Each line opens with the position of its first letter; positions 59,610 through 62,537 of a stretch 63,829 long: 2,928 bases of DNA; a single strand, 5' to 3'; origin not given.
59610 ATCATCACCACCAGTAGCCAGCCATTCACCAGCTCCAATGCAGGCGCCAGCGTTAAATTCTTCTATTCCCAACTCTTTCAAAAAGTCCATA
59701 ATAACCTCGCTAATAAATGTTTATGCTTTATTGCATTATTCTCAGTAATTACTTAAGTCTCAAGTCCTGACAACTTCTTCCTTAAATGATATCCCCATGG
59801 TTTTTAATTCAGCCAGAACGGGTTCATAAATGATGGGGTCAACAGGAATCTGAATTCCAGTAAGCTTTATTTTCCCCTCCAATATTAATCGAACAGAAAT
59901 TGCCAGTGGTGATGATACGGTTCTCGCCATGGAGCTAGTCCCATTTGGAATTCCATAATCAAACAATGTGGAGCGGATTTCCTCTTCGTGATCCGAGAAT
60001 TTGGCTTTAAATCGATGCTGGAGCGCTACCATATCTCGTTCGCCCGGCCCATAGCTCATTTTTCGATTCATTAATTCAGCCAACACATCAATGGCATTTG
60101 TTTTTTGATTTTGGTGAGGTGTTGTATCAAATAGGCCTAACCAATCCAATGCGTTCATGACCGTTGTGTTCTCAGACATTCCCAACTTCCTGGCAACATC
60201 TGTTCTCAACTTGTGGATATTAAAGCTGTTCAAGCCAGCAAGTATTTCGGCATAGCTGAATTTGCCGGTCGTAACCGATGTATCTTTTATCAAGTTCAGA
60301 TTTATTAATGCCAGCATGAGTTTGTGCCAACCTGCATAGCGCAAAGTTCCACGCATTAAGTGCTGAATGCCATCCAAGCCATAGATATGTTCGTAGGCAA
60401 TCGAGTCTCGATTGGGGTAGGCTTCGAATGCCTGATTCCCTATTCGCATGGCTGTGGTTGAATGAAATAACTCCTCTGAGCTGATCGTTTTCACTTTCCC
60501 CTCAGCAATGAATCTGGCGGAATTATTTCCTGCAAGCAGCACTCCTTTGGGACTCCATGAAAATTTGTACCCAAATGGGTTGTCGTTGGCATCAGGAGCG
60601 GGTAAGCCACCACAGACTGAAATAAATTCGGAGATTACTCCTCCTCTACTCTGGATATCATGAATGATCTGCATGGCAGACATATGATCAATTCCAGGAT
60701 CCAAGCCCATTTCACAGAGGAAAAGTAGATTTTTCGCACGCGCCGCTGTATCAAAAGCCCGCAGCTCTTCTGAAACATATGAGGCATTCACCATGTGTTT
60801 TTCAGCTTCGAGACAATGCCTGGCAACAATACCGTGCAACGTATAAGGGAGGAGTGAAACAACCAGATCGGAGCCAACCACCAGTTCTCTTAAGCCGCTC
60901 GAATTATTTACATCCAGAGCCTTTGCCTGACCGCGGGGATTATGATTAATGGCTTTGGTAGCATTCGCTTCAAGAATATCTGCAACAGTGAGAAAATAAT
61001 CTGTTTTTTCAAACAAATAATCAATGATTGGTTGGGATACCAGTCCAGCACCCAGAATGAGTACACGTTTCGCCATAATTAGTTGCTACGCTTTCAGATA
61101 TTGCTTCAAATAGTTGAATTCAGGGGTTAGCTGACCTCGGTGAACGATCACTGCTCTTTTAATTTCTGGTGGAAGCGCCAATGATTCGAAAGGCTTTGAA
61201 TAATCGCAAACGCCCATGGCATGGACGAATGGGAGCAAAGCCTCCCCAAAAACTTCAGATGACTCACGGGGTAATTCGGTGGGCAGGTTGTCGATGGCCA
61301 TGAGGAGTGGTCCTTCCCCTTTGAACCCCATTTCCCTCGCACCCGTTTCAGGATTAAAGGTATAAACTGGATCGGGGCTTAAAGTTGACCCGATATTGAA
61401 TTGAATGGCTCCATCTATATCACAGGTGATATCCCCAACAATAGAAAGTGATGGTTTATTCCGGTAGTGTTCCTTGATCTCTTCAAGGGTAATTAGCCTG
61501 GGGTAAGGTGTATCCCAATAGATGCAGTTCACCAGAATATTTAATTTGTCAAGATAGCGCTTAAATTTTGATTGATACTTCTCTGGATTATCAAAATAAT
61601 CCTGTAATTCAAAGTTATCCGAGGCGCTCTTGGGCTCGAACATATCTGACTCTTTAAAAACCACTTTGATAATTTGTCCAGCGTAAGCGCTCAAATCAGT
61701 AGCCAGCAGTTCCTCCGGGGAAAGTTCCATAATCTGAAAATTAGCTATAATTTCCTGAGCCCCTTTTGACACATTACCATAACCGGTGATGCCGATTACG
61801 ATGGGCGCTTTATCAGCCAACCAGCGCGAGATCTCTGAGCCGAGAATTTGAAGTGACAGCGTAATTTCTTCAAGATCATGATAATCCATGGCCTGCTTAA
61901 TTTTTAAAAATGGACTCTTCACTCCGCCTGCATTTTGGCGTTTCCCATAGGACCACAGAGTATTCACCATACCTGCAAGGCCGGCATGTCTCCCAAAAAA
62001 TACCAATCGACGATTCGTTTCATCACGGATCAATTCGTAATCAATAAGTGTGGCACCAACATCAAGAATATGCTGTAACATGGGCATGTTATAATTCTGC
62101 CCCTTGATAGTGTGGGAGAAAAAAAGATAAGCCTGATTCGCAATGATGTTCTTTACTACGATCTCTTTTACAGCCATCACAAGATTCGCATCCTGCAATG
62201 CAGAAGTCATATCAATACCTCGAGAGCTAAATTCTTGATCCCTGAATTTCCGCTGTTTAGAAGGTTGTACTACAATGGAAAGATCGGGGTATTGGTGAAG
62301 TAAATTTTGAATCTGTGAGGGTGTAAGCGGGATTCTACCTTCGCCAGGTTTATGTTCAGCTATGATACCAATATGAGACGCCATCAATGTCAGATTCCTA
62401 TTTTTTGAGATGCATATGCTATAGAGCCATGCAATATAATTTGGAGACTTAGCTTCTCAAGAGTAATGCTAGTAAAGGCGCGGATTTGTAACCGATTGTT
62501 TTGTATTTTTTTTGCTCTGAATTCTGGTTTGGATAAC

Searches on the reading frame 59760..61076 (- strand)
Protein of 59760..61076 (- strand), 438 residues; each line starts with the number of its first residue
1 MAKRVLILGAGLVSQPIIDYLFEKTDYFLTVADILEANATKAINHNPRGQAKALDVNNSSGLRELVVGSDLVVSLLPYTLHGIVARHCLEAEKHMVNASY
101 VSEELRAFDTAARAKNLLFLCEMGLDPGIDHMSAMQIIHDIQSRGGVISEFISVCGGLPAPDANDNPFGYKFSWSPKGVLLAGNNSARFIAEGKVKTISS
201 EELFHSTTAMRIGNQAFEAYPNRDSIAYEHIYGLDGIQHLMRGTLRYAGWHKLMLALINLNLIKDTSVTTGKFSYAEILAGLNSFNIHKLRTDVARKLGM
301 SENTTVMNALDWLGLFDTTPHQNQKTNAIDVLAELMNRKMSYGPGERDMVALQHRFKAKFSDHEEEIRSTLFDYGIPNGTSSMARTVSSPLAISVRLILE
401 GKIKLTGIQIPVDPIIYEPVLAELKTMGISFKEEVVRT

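Call 8: search_protein_families(library=pfam, proteins=[window:59760-61076:-])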
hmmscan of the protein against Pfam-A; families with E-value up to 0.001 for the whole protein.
window:59760-61076:- (438 aa): 2 families
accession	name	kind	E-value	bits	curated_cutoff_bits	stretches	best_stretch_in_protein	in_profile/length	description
PF16653.10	Sacchrp_dh_C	-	3.1e-78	264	31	1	124-429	1-265/265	Saccharopine dehydrogenase C-terminal domain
PF03435.24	Sacchrp_dh_NADP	-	9.8e-21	74.9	25.1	1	5-116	1-125/129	Saccharopine dehydrogenase NADP binding domain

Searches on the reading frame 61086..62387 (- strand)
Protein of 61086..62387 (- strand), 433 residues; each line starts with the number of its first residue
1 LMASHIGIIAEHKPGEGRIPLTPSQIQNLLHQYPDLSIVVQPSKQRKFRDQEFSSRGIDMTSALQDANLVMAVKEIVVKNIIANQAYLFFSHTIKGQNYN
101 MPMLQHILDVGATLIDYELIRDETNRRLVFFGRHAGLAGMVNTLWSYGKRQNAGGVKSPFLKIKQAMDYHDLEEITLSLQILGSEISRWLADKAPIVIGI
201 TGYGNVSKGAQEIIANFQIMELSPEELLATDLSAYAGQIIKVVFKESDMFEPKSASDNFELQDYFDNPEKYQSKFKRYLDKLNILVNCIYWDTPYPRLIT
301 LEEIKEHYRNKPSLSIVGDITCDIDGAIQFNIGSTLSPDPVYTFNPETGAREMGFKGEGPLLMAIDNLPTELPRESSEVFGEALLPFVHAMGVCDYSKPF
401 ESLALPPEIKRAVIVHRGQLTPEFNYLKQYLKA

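Call 8: search_protein_families(library=pfam, proteins=[window:61086-62387:-])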
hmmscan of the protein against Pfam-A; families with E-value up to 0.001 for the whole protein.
window:61086-62387:- (433 aa): 2 families
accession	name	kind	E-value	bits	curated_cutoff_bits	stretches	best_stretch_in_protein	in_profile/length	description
PF05222.21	AlaDh_PNT_N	-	2.9e-19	70.1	30.4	1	7-138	1-136/136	Alanine dehydrogenase/PNT, N-terminal domain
PF01262.27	AlaDh_PNT_C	-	8.3e-05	22.5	23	1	350-421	144-212/214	Alanine dehydrogenase/PNT, C-terminal domain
